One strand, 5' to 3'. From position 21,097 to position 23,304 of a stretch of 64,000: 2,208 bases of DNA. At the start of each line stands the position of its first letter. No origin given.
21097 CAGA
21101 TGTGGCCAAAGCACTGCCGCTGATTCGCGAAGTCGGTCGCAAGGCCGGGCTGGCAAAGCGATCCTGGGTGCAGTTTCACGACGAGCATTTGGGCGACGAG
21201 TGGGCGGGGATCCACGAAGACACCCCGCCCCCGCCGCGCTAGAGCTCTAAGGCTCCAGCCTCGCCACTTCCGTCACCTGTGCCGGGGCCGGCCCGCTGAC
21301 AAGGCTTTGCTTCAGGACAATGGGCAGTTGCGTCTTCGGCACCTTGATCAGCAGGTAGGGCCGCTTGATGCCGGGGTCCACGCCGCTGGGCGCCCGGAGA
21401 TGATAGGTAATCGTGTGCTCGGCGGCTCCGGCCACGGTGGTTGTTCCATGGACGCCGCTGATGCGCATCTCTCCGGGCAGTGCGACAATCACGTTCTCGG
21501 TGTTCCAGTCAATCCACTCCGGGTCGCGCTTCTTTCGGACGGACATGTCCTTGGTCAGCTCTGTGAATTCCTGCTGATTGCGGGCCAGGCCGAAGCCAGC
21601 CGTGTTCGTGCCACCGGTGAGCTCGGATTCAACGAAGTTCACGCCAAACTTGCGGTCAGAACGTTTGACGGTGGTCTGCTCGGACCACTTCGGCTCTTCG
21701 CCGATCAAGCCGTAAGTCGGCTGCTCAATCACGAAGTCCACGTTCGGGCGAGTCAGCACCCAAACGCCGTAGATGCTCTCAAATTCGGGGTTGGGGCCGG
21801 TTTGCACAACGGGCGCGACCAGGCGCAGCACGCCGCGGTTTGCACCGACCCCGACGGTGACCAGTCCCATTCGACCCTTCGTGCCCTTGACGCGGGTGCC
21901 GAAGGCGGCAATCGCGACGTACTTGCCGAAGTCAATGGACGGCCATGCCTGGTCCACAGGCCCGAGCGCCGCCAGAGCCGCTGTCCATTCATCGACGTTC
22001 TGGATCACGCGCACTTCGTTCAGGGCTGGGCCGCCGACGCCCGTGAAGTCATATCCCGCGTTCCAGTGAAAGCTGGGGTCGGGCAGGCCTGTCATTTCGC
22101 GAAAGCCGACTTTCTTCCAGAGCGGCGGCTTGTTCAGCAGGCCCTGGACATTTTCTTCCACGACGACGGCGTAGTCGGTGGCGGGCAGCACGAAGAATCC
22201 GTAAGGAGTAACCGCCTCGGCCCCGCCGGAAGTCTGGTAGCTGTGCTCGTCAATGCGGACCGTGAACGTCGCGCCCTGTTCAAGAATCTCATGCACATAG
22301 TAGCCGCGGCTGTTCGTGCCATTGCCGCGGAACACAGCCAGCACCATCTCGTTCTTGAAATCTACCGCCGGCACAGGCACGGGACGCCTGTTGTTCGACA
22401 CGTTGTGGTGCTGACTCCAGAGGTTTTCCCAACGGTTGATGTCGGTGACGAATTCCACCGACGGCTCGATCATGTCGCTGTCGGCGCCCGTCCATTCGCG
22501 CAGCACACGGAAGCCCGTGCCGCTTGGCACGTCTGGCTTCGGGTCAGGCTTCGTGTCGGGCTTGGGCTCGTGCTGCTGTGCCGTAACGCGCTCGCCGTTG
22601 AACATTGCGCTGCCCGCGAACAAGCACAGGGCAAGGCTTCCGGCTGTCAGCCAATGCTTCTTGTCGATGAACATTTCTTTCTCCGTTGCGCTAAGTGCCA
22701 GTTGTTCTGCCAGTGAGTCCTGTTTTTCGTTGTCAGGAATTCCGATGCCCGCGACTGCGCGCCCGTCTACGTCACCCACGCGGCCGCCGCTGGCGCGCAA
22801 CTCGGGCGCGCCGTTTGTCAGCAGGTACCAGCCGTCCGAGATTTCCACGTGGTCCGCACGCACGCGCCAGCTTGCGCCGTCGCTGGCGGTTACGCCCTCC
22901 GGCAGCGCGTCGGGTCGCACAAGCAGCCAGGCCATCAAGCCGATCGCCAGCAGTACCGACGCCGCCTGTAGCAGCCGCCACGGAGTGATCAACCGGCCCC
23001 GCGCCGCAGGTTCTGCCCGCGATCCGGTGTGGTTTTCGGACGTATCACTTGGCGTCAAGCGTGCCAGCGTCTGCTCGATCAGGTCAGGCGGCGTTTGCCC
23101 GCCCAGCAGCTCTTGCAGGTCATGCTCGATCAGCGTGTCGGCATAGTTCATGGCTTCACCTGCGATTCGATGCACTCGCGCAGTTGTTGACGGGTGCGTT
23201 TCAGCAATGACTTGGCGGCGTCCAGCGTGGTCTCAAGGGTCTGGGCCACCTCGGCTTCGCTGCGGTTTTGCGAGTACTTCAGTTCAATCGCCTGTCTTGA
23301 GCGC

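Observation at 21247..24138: ECF sigma/anti-sigma pair with twin ECF-type promoters aimed at a divergent small Cys-containing secreted protein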

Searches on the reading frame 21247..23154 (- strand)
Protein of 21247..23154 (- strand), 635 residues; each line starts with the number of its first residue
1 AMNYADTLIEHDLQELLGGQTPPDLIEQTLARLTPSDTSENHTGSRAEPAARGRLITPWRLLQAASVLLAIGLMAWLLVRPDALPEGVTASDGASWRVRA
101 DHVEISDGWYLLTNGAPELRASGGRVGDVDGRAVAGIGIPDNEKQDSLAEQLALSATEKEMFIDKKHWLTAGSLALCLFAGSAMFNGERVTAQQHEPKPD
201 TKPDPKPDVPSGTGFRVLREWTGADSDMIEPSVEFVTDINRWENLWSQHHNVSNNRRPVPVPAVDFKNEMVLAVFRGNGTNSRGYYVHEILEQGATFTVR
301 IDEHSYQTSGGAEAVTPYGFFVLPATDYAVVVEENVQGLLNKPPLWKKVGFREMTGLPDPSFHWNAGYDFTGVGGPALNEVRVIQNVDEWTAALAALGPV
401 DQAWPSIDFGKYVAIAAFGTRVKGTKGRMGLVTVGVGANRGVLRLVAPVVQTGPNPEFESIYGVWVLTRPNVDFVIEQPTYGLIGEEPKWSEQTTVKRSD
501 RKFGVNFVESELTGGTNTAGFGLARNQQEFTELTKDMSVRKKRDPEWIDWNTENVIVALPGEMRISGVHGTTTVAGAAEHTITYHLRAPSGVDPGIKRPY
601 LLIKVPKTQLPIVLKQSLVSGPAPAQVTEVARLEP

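Call 3: search_protein_families(library=pfam, proteins=[window:21247-23154:-], max_evalue=0.01)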
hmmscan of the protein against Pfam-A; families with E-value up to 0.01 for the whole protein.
window:21247-23154:- (635 aa): 0 families

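Call 6: find_homologous_proteins(query=window:21247-23154:-)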
Query window:21247-23154:- (635 aa): 8 proteins with E <= 0.001 among 8000 candidates.
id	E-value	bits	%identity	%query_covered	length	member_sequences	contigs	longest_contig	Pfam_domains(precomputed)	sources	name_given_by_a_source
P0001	0.0e+0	1457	100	100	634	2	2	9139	-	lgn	-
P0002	0.0e+0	1172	82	100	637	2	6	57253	-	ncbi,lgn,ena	-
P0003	4.4e-189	648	50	99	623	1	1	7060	-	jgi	-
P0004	1.4e-186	640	52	100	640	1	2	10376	-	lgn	-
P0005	1.1e-156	541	42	66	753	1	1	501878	-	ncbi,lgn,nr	ncbi:MAG: hypothetical protein H6839_15130 [Planctomycetes bacterium]|nr:hypothetical protein [Planc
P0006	2.5e-115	404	44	45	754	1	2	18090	-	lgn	-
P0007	2.6e-95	338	41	78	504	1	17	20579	-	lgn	-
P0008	1.3e-51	194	28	100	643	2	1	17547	-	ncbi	ncbi:MAG: hypothetical protein ACYTDT_09130 [Planctomycetota bacterium]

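Call 8: find_encoding_contigs(protein=P0002, flank=5000, max_places=2)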
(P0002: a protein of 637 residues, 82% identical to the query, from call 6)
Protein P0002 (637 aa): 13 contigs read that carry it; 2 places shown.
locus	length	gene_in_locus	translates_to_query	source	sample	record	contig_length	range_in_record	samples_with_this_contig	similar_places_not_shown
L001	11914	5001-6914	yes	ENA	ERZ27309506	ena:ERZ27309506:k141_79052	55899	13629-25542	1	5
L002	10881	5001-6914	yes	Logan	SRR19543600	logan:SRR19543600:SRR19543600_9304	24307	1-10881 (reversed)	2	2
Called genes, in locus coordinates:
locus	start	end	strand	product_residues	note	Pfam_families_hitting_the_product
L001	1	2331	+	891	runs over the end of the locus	-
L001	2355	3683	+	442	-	PF16930:Porin_5 (weak)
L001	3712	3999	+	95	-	-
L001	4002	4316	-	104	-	-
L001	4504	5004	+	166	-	PF04542:Sigma70_r2, PF08281:Sigma70_r4_2, PF04545:Sigma70_r4 (weak)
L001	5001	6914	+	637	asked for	-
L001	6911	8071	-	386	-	-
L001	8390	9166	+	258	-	PF01113:DapB_N, PF05173:DapB_C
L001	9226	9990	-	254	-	PF12728:HTH_17, PF00072:Response_reg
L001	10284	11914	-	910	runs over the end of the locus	PF01624:MutS_I, PF05188:MutS_II, PF05192:MutS_III, PF05190:MutS_IV, PF00488:MutS_V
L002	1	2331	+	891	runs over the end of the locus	-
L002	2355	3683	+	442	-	PF16930:Porin_5 (weak)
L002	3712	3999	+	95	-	-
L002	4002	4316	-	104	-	-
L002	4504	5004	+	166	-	PF04542:Sigma70_r2, PF08281:Sigma70_r4_2, PF04545:Sigma70_r4 (weak)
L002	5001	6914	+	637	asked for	-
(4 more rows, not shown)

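Call 9: find_encoding_contigs(protein=P0003, flank=5000, max_places=2)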
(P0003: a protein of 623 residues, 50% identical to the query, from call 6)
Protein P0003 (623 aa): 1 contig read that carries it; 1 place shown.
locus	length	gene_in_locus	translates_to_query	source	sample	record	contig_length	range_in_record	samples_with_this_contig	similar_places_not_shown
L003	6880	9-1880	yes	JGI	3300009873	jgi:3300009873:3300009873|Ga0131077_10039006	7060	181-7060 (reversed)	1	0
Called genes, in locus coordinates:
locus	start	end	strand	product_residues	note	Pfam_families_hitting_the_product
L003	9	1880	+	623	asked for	-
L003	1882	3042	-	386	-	-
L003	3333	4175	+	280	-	PF01113:DapB_N, PF05173:DapB_C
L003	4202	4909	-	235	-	PF07722:Peptidase_C26, PF00117:GATase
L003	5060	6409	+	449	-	PF08245:Mur_ligase_M, PF27239:FOL3_C (weak), PF02875:Mur_ligase_C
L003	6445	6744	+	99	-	PF02609:Exonuc_VII_S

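Call 10: find_encoding_contigs(protein=P0004, flank=5000, max_places=2)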
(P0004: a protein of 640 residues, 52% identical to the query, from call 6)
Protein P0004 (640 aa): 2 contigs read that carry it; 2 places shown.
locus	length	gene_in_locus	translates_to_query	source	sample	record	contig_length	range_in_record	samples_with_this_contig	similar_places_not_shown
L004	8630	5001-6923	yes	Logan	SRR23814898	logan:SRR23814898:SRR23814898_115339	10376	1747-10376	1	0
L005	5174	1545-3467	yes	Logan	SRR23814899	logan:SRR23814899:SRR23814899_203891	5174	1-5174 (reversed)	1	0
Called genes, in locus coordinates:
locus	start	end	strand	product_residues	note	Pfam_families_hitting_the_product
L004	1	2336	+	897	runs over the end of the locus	-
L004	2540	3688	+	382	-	PF16930:Porin_5 (weak)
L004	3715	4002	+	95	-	-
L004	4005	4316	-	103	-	-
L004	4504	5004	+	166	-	PF04542:Sigma70_r2, PF08281:Sigma70_r4_2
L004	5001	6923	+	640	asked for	-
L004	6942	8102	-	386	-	-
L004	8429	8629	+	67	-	?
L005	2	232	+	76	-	?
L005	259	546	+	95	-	-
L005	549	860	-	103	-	-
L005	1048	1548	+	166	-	PF04542:Sigma70_r2, PF08281:Sigma70_r4_2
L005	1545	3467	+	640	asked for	-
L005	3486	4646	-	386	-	-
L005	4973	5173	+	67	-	?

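Call 11: find_encoding_contigs(protein=P0005, flank=5000, max_places=1)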
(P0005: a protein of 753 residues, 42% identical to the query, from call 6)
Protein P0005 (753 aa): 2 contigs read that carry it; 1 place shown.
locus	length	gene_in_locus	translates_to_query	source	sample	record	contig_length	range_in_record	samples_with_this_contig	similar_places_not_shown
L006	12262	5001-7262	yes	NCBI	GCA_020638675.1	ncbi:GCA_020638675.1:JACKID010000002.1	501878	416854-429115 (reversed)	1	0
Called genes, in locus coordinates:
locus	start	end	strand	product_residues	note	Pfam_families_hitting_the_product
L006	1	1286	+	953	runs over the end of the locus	PF00498:FHA, PF16697:Yop-YscD_cpl, PF00069:Pkinase, PF07714:PK_Tyr_Ser-Thr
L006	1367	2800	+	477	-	PF01595:CNNM, PF00571:CBS (weak), PF03471:CorC_HlyC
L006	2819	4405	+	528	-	-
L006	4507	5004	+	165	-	PF04542:Sigma70_r2, PF08281:Sigma70_r4_2, PF04545:Sigma70_r4 (weak)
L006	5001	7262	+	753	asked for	-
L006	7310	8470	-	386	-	-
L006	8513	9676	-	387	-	-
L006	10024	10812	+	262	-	PF01113:DapB_N, PF05173:DapB_C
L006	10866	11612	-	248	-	PF12728:HTH_17, PF00072:Response_reg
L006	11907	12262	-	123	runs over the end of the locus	PF00903:Glyoxalase, PF18029:Glyoxalase_6 (weak), PF22677:Ble-like_N (weak)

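Call 12: find_encoding_contigs(protein=P0006, flank=5000, max_places=1)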
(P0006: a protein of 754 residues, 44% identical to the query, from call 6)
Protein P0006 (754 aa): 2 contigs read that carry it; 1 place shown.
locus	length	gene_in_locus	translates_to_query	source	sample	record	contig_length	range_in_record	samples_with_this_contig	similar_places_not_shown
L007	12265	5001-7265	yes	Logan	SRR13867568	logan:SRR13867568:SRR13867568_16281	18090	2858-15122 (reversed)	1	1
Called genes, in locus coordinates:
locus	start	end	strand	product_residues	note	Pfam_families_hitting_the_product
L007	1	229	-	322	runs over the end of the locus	PF01476:LysM, PF03734:YkuD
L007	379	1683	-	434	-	PF13186:SPASM (faint), PF04055:Radical_SAM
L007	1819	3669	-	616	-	-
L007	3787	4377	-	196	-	PF13302:Acetyltransf_3, PF00583:Acetyltransf_1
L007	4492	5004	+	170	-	PF04542:Sigma70_r2, PF08281:Sigma70_r4_2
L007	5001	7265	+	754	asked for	-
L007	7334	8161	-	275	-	PF13277:YmdB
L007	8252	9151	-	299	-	-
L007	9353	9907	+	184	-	-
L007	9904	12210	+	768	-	PF00413:Peptidase_M10 (weak), PF09134:Invasin_D3 (weak)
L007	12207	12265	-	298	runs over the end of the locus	-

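Call 13: find_encoding_contigs(protein=P0007, flank=5000, max_places=2)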
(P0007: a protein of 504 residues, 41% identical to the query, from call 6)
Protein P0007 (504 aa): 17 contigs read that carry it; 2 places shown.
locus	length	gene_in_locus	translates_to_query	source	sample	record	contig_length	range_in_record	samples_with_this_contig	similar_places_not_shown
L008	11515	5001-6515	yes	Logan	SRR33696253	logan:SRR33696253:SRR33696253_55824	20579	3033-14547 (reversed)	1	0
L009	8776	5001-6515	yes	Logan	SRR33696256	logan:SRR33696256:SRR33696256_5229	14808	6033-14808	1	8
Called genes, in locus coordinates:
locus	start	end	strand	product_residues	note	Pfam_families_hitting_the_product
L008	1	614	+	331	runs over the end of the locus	-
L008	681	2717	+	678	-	-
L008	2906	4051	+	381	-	PF16930:Porin_5 (weak)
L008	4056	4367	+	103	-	PF03083:MtN3_slv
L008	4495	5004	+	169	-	PF04542:Sigma70_r2, PF08281:Sigma70_r4_2, PF04545:Sigma70_r4 (weak)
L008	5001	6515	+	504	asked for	-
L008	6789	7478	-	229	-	PF00027:cNMP_binding, PF13545:HTH_Crp_2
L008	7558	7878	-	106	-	PF02575:YbaB_DNA_bd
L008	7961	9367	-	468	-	PF05496:RuvB_N (faint), PF13177:DNA_pol3_delta2, PF13401:AAA_22 (weak), PF13604:AAA_30 (weak), PF00004:AAA, PF07728:AAA_5 (weak), PF22608:DNAX_ATPase_lid (weak), PF12169:DNA_pol3_gamma3, +1 more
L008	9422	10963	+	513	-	PF08811:DUF1800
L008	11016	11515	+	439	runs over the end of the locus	PF07394:DUF1501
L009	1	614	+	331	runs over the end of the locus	-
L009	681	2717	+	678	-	-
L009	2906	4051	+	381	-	PF16930:Porin_5 (weak)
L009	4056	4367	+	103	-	PF03083:MtN3_slv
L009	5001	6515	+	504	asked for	-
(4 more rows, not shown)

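Call 14: find_encoding_contigs(protein=P0008, flank=5000, max_places=1)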
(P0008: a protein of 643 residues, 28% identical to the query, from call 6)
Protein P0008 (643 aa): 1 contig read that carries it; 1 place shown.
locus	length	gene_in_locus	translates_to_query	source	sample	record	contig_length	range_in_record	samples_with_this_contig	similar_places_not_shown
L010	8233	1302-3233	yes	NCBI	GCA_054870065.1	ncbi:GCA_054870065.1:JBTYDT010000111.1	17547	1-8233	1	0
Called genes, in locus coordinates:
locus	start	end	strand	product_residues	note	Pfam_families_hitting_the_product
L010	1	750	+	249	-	PF04055:Radical_SAM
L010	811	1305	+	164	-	PF04542:Sigma70_r2, PF08281:Sigma70_r4_2, PF04545:Sigma70_r4 (weak)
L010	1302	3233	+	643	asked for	-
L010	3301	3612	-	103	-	-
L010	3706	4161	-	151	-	-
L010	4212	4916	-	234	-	PF13489:Methyltransf_23 (faint), PF08241:Methyltransf_11, PF08242:Methyltransf_12, PF13649:Methyltransf_25, PF13847:Methyltransf_31 (weak)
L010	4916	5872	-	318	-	PF02826:2-Hacid_dh_C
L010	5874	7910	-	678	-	PF00676:E1_dh, PF02779:Transket_pyr, PF02780:Transketolase_C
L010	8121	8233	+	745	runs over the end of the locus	-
